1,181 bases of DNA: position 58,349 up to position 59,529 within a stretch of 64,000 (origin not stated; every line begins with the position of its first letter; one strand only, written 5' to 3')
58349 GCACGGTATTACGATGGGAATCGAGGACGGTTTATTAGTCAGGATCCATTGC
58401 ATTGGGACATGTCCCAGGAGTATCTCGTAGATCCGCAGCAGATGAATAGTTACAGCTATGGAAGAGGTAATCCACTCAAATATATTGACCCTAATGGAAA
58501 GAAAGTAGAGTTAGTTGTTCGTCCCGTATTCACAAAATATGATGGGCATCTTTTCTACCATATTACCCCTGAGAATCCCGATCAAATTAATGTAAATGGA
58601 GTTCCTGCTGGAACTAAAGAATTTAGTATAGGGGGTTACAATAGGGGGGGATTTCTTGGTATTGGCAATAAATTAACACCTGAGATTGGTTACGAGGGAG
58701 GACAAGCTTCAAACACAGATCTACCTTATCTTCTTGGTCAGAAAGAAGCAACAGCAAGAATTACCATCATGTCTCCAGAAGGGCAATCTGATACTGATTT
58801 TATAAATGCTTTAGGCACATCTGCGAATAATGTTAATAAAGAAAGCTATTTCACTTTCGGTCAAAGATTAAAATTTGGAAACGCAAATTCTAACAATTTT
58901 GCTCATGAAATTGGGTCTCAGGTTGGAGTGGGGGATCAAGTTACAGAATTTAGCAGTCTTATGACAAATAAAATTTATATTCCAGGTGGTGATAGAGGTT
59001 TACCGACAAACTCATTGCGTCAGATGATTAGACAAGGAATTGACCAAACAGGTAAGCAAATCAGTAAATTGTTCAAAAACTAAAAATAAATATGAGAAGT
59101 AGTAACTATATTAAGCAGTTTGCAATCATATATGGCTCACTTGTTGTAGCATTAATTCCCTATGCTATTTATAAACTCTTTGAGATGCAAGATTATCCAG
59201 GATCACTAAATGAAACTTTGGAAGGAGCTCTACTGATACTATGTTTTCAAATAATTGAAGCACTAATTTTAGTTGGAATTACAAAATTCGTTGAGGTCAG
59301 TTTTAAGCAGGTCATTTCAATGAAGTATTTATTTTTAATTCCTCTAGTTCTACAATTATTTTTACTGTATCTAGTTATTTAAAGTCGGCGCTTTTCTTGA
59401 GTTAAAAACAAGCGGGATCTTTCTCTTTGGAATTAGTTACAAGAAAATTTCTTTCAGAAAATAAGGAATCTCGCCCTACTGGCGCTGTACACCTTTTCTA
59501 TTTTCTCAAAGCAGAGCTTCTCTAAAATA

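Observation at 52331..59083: Tc-toxin/teneurin-like RHS polymorphic toxin (SpvB + FG-GAP + YD repeats + RHS core + orphan C-terminal domain) in a CPR-type genome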

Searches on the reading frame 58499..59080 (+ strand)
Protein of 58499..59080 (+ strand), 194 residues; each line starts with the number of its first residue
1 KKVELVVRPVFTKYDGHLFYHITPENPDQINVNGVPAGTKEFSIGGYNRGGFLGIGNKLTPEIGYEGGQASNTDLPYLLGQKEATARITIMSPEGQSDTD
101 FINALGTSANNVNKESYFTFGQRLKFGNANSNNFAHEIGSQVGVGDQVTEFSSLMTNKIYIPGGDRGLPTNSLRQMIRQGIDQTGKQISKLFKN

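Call 7: search_protein_families(library=pfam, proteins=[window:58499-59080:+], max_evalue=0.1)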
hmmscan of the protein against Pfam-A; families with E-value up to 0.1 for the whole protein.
window:58499-59080:+ (194 aa): 0 families

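Call 14: find_homologous_proteins(query=window:58502-59080:+, max_evalue=0.01)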
Query seq(193 aa) (193 aa): 5 proteins with E <= 0.01 among 52 candidates.
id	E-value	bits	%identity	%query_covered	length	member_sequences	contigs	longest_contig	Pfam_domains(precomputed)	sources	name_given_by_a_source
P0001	3.4e-78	280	68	98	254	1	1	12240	-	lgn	-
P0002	3.3e-60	221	54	98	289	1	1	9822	PF25023.2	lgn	-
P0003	8.8e-53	197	53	90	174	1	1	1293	-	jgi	jgi:hypothetical protein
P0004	1.1e-49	187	65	72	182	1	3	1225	-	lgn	-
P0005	2.8e-27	114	38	98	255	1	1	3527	-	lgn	-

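Call 16: find_encoding_contigs(protein=P0001, flank=10000, max_places=3)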
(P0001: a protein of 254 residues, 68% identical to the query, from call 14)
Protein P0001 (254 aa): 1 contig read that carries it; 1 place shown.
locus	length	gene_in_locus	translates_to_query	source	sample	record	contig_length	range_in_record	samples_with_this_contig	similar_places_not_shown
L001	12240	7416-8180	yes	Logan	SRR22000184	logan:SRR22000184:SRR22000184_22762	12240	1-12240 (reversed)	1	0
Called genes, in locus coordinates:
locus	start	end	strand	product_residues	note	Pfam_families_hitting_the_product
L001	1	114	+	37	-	?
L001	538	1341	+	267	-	-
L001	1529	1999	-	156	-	PF03412:Peptidase_C39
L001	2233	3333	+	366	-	PF24517:CBM96 (weak), PF01551:Peptidase_M23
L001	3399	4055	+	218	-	-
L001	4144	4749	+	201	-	-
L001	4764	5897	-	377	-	PF00293:NUDIX, PF13489:Methyltransf_23 (faint), PF13847:Methyltransf_31, PF08241:Methyltransf_11 (weak), PF13649:Methyltransf_25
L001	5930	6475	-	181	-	PF13238:AAA_18 (weak), PF13521:AAA_28 (weak), PF02223:Thymidylate_kin, PF13207:AAA_17 (faint)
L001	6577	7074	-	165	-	PF01272:GreA_GreB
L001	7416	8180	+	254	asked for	-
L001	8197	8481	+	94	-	-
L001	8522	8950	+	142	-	-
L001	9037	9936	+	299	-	PF00892:EamA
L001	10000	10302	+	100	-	-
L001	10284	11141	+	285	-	-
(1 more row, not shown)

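Call 17: find_encoding_contigs(protein=P0002, flank=10000, max_places=3)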
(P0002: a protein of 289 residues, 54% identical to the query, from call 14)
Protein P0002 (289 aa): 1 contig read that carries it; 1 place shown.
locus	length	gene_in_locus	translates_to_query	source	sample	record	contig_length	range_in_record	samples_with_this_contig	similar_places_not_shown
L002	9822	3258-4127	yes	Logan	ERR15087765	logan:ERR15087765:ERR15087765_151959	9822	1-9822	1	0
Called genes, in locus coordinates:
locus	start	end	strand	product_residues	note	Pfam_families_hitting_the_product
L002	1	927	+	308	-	?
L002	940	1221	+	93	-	-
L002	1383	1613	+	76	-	-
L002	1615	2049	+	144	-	-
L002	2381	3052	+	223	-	PF01797:Y1_Tnp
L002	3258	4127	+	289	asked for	PF25023:TEN_YD-shell (weak)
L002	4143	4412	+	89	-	-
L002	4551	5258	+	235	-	PF13847:Methyltransf_31, PF08242:Methyltransf_12 (weak), PF13649:Methyltransf_25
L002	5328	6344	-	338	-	PF01522:Polysacc_deac_1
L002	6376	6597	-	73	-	-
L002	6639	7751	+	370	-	PF13579:Glyco_trans_4_4, PF13439:Glyco_transf_4 (weak), PF00534:Glycos_transf_1, PF13692:Glyco_trans_1_4, PF13524:Glyco_trans_1_2 (weak)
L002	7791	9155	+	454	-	PF13524:Glyco_trans_1_2 (faint), PF00534:Glycos_transf_1, PF13692:Glyco_trans_1_4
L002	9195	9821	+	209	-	?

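Call 18: find_encoding_contigs(protein=P0005, flank=10000, max_places=3)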
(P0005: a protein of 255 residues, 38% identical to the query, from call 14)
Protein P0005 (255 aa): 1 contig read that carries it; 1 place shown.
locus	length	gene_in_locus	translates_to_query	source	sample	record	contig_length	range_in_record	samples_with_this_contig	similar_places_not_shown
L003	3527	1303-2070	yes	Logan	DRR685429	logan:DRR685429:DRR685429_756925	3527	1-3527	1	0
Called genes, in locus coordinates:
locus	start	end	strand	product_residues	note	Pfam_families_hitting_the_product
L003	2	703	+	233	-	?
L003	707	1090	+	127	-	-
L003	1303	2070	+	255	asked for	-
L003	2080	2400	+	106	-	-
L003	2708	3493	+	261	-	-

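Call 32: predict_structure(alignment_id=A3)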
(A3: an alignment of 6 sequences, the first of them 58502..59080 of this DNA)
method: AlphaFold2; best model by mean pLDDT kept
length: 193 residues; sequences in the alignment: 6
mean_pLDDT: 59.1   pTM: 0.61
mean pLDDT of the five models: 59.1, 57.9, 54.2, 46.3, 43.1
residues with pLDDT >= 90: 12; 70-90: 59; 50-70: 42; < 50: 80
segments of 3 or more residues with pLDDT < 50: 10-14, 47-80, 114-128, 151-175
pLDDT, mean of each block of 10 residues (from residue 1): 70 59 88 76 57 39 32 32 70 91 82 43 39 74 72 42 34 54 69 56
secondary structure, 60 per line:
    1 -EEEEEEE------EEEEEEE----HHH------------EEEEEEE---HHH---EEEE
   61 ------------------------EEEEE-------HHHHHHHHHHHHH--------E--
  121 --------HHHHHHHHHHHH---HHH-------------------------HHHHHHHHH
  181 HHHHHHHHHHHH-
elements in order: E2-8 E15-21 E41-47 E57-60 E85-89 H97-109 H129-140 H172-192

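Call 34: search_solved_structures(query=A3, max_evalue=10, show_alignments=3)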
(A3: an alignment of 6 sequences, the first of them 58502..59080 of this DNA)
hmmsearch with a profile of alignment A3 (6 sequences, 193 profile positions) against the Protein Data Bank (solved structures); distinct sequences matched with E-value up to 10: 0.

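Call 37: search_protein_representatives(alignment_id=A3)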
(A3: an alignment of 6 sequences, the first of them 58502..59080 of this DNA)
Query: 6 sequences, 193 profile positions. Proteins with E-value up to 0.001 (for the whole library): 60; up to 1e-10: 33; up to 1e-30: 18. The best 60 are listed.
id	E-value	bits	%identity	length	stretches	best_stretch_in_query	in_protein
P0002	2.8e-97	340.6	-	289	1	1-193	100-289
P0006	3.4e-85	301.2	-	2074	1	1-191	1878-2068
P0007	3.0e-74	265.5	-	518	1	1-189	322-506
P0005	3.3e-74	265.3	-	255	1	1-192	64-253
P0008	9.4e-62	224.7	-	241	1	1-188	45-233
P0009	8.8e-61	221.6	-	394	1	2-191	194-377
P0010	6.7e-59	215.4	-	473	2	1-189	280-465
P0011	1.3e-56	208.0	-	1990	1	1-189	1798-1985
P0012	3.3e-56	206.7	-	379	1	3-186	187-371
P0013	2.7e-55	203.7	-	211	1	14-186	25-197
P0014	1.7e-53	197.8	-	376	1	1-190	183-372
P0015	2.0e-48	181.3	-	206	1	1-188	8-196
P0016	5.7e-45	170.0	-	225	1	1-172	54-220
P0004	1.6e-44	168.5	-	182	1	89-193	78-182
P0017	4.3e-44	167.1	-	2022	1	1-189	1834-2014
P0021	5.0e-28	114.7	-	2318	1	13-182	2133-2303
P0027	4.2e-17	79.1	-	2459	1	13-152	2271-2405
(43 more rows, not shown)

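Call 44: search_solved_structures(query=A4, max_evalue=10, show_alignments=3)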
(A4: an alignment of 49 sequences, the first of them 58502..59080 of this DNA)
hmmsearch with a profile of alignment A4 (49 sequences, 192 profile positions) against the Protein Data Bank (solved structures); distinct sequences matched with E-value up to 10: 0.

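Call 45: search_protein_families(library=pfam, alignment_id=A4, max_evalue=10)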
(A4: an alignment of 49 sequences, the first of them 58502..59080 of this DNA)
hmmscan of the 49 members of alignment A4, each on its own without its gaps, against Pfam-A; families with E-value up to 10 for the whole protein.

A. member 1, window:58502-59080:+ (193 aa): 1 family
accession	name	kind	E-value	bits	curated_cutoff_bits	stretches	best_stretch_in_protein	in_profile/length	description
PF13583.11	Reprolysin_4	-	0.11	12.6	22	1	93-146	105-152/203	Metallo-peptidase family M12B Reprolysin-like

B. families by the number of members that match (of 49 scanned): 9 families
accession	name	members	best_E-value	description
PF20259.3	tRNA_Me_trans_M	2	0.073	tRNA methyl transferase PRC-barrel domain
PF05903.20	Peptidase_C97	1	0.021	PPPDE putative peptidase domain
PF24000.1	DUF7316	1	0.032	Family of unknown function (DUF7316)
PF12570.13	DUF3750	1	0.063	Protein of unknown function (DUF3750)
PF03207.18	OspD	1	0.09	Borrelia outer surface protein D (OspD)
PF13583.11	Reprolysin_4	1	0.11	Metallo-peptidase family M12B Reprolysin-like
PF17532.7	DUF5451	1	0.15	Family of unknown function (DUF5451)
PF23268.1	RIN1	1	0.21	RIN1-like domain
PF22316.2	ABhydrolase-like_N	1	0.21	A/B hydrolase-like, N-terminal domain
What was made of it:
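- Closest known: Permuted NlpC/P60 enzymes: YaeF/YiiX. Different: There is no significant HMM match to any of their Pfam models (call 45).
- Closest known: Serine-based papain-like families. Different: Only one CTD member touches DUF3750, and only at E 0.063 (call 45).
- No profile or sequence search links the family to LRAT, C92, C97, DUF6695 or DUF4105 (calls 34, 44, 45).
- Tried and rejected: A Pfam scan of all 49 CTD members at E up to 10 gave only sub-threshold hints (Peptidase_C97 0.021, DUF3750 0.063, each in one member; call 45).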

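Call 48: search_protein_families(library=pfam, proteins=[P0006, P0021, P0027], max_evalue=0.001)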
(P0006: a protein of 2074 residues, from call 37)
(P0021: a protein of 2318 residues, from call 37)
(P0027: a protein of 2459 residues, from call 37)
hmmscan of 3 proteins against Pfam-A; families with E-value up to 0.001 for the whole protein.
P0006 (2074 aa): 4 families
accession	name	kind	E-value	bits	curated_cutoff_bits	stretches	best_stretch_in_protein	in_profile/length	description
PF05593.20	RHS_repeat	-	5.1e-27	94.1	22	3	1360-1389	1-29/38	RHS Repeat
PF03534.18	SpvB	-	8.2e-16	58.5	22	2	248-306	125-183/287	Salmonella virulence plasmid 65kDa B protein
PF20041.5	DUF6443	-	3e-07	31.2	27.8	1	1172-1250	12-89/137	Domain of unknown function (DUF6443)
PF13517.12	FG-GAP_3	-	1e-06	29.7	26.9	0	503-577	1-60/61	FG-GAP-like repeat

P0021 (2318 aa): 3 families
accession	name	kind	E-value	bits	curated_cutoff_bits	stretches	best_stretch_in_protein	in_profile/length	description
PF05593.20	RHS_repeat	-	1.7e-36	124.3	22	5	1102-1137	1-35/38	RHS Repeat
PF03534.18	SpvB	-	3.9e-20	72.7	22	2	136-221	3-86/287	Salmonella virulence plasmid 65kDa B protein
PF13517.12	FG-GAP_3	-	0.00086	20.3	26.9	1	508-590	1-60/61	FG-GAP-like repeat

P0027 (2459 aa): 6 families
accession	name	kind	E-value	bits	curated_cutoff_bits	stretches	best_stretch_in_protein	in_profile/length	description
PF05593.20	RHS_repeat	-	2.2e-24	85.7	22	3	1335-1365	1-31/38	RHS Repeat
PF13517.12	FG-GAP_3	-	2.5e-16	60.5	26.9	4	668-736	1-60/61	FG-GAP-like repeat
PF03534.18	SpvB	-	3e-14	53.4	22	1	145-310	3-186/287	Salmonella virulence plasmid 65kDa B protein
PF12256.14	TcdB_toxin_midN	-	4.4e-13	49.4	24.8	1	724-862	32-169/181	Insecticide toxin TcdB middle/N-terminal region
PF01839.29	FG-GAP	-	6.3e-11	42.4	22.1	0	546-569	6-28/37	FG-GAP repeat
PF20041.5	DUF6443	-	1.7e-05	25.5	27.8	1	1145-1212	11-78/137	Domain of unknown function (DUF6443)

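Call 49: predict_structure(alignment_id=A4)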
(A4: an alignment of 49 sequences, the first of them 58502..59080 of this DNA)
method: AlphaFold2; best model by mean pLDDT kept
length: 193 residues; sequences in the alignment: 49
mean_pLDDT: 90.7   pTM: 0.85
mean pLDDT of the five models: 90.7, 89.5, 88.6, 88.4, 85.2
residues with pLDDT >= 90: 133; 70-90: 48; 50-70: 12; < 50: 0
segments of 3 or more residues with pLDDT < 50: none
pLDDT, mean of each block of 10 residues (from residue 1): 95 92 98 97 93 83 91 94 96 97 98 91 80 98 97 81 91 73 81 78
secondary structure, 60 per line:
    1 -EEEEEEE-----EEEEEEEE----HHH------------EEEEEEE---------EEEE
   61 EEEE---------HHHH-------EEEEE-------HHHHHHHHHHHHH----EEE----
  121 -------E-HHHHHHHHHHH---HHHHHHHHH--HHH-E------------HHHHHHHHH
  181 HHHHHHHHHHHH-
elements in order: E2-8 E14-21 E41-47 E57-64 H74-77 E85-89 H97-109 E114-116 H130-140 H144-152 H172-192
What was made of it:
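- Closest known: Permuted NlpC/P60 enzymes: YaeF/YiiX. Same: The nucleophile sits at the N-terminus of a helix and the His sits on a strand (call 49).
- Closest known: Permuted NlpC/P60 enzymes: YaeF/YiiX. Different: The domain has extra elements, including a long C-terminal helix (aa 172-192 of the domain, call 49).
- The AF2 model has pLDDT 90.7 and pTM 0.85, with His16 in strand 14-21 and Ser130 as the first residue of helix 130-140 (call 49).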

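Call 63: find_encoding_contigs(protein=P0006, flank=6000, max_places=3)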
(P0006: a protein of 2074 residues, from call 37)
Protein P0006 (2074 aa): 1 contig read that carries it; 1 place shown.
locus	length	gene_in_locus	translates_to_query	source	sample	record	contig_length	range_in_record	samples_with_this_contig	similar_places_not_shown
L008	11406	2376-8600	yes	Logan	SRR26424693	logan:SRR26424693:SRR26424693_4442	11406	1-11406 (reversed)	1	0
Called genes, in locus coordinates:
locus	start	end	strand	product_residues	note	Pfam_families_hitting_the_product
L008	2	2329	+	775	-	?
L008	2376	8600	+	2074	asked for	PF03534:SpvB, PF05593:RHS_repeat (faint), PF13517:FG-GAP_3 (faint), PF20041:DUF6443 (weak), PF25023:TEN_YD-shell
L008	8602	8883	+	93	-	-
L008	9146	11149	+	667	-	-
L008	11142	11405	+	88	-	?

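Call 64: fold_search(model_id=the predicted structure, library=pdb)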
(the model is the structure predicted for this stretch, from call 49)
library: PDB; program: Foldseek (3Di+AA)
matches with E <= 10: 87; with E <= 0.001: 0
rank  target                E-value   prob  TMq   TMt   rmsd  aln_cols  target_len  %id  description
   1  7zv1_C                6.0e-01  0.16  0.26  0.44   8.3       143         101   13  Crystal Structure of Aichivirus A 2A protein L64M, L109M mutant (released 2023-05-31)
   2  7zv6_C                9.8e-01  0.08  0.17  0.28  14.2       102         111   10  Crystal Structure of Aichivirus A 2A protein (released 2023-05-24)
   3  7zv6_B                1.2e+00  0.06  0.18  0.27  15.1       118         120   12  Crystal Structure of Aichivirus A 2A protein (released 2023-05-24)
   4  7zv6_A                1.4e+00  0.07  0.17  0.28  14.2       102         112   10  Crystal Structure of Aichivirus A 2A protein (released 2023-05-24)
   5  2a1l                  1.4e+00  0.03  0.13  0.11   7.8        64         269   12  Rat PITP-Beta Complexed to Phosphatidylcholine (released 2005-11-29)
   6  3c8i_B                1.6e+00  0.02  0.13  0.17  11.8       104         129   12  Crystal structure of a putative membrane protein from Corynebacterium diphtheriae (released 2008-03-04)
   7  7zv1_A                1.9e+00  0.11  0.27  0.43   8.1       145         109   14  Crystal Structure of Aichivirus A 2A protein L64M, L109M mutant (released 2023-05-31)
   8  7zv1_B                1.9e+00  0.10  0.23  0.37   8.6       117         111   13  Crystal Structure of Aichivirus A 2A protein L64M, L109M mutant (released 2023-05-31)
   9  7ena_r                1.9e+00  0.07  0.20  0.19   7.6        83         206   12  TFIID-based PIC-Mediator holo-complex in pre-assembled state (pre-hPIC-MED) (released 2021-05-26)
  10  9foc_B                2.1e+00  0.02  0.13  0.16  15.0       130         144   11  Crystal structure of the PWWP1 domain of NSD2 bound by compound 11. (released 2025-09-03)
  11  7zqp_b                2.3e+00  0.03  0.15  0.05  13.7        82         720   17  Tail tip of siphophage T5 : open cone after interaction with bacterial receptor FhuA (released 2023-02-08)
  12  6g2c                  2.3e+00  0.01  0.11  0.15  15.2       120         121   13  X-ray structure of NSD3-PWWP1 in complex with compound 9 (released 2019-06-26)
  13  7qen_A                2.7e+00  0.02  0.17  0.08  11.7       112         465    8  S.c. Condensin core in DNA- and ATP-bound state (released 2022-06-15)
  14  8k42_U                3.0e+00  0.05  0.22  0.09   7.2       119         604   13  Structure of full Banna virus (released 2024-03-27)
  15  1swg_A                3.0e+00  0.03  0.15  0.23  12.2        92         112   12  CIRCULAR PERMUTED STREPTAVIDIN E51/A46 IN COMPLEX WITH BIOTIN (released 1998-07-15)
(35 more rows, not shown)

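Call 70: search_protein_families(library=pfam, proteins=[L002:400-924:+, L002:934-1218:+], max_evalue=0.05)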
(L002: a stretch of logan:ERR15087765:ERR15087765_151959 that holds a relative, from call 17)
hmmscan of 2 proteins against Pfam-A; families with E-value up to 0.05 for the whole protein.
L002:400-924:+ (175 aa): 1 family
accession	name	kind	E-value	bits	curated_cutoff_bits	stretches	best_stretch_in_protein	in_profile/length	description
PF18741.7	MTES_1575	-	0.0039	17.7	38.2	1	96-159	1-60/96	REase_MTES_1575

L002:934-1218:+ (95 aa): 2 families
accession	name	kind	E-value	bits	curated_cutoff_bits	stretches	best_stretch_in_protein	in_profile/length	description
PF18692.7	DUF5640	-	0.0046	17.2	28.5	1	7-84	1-71/85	Family of unknown function (DUF5640)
PF16369.11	GH43_C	-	0.0055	17.6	23.4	0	4-36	12-44/100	C-terminal lipocalin-like domain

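Call 78: find_homologous_proteins(query=A4, max_evalue=0.1)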
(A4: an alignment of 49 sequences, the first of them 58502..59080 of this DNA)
Query A4 (49 sequences) (193 aa, profile of the alignment): 5 proteins with E <= 0.1 among 1127 candidates.
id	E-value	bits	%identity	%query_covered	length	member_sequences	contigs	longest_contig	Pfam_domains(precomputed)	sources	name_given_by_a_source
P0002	2.0e-64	235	54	98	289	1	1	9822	PF25023.2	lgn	-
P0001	1.9e-62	229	68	98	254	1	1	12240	-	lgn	-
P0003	2.3e-56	209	53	90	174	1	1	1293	-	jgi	jgi:hypothetical protein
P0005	2.2e-53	199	38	98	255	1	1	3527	-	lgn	-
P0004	9.4e-24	102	65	72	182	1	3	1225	-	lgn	-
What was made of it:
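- Tried and rejected: The word-indexed homologue search with the 49-sequence profile returned only the same five proteins (call 78).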

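Call 86: find_related_loci(query=A3, collection=metagenome_contigs, flank=4000)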
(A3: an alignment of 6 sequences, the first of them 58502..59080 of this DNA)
Query A3 (193 aa) in metagenome_contigs; peptide patterns used: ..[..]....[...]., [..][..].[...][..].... (x = any residue, [..] = any of these).
272 stretches matched a pattern; 2 encode a relative of the query (tblastn E <= 1e-3); 2 distinct loci.
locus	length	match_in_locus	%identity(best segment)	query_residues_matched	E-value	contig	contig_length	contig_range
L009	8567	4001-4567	47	1-190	2e-55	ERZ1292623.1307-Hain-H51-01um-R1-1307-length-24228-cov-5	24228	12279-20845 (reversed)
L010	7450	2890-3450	49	1-190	7e-52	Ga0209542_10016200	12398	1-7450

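Call 93: search_protein_families(library=ncbifam, proteins=[window:58502-59080:+], max_evalue=0.1)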
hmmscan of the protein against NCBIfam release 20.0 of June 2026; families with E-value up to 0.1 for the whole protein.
window:58502-59080:+ (193 aa): 0 families
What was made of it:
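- Checked: The C-terminal domain has no Pfam or NCBIfam match (calls 7, 45, 93).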

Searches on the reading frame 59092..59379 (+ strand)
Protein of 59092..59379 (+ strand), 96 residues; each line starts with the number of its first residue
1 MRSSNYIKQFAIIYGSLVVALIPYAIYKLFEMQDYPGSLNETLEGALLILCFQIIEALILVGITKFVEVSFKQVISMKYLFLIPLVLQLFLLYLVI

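Call 7: search_protein_families(library=pfam, proteins=[window:59092-59379:+], max_evalue=0.1)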
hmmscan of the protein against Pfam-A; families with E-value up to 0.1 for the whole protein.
window:59092-59379:+ (96 aa): 1 family
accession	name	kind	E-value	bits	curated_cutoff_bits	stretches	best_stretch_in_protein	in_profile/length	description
PF09767.14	DUF2053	-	0.05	14.2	27.3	1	14-95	6-86/160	Predicted membrane protein (DUF2053)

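Call 93: search_protein_families(library=ncbifam, proteins=[window:59092-59379:+], max_evalue=0.1)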
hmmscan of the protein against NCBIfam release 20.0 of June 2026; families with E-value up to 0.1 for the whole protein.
window:59092-59379:+ (96 aa): 1 family
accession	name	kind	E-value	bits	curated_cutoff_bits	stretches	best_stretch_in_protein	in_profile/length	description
NF045937.1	MSC_0624_12TM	equivalog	0.0048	15.5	70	1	4-95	240-334/445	MSC_0624 family F1-like ATPase-associated membrane protein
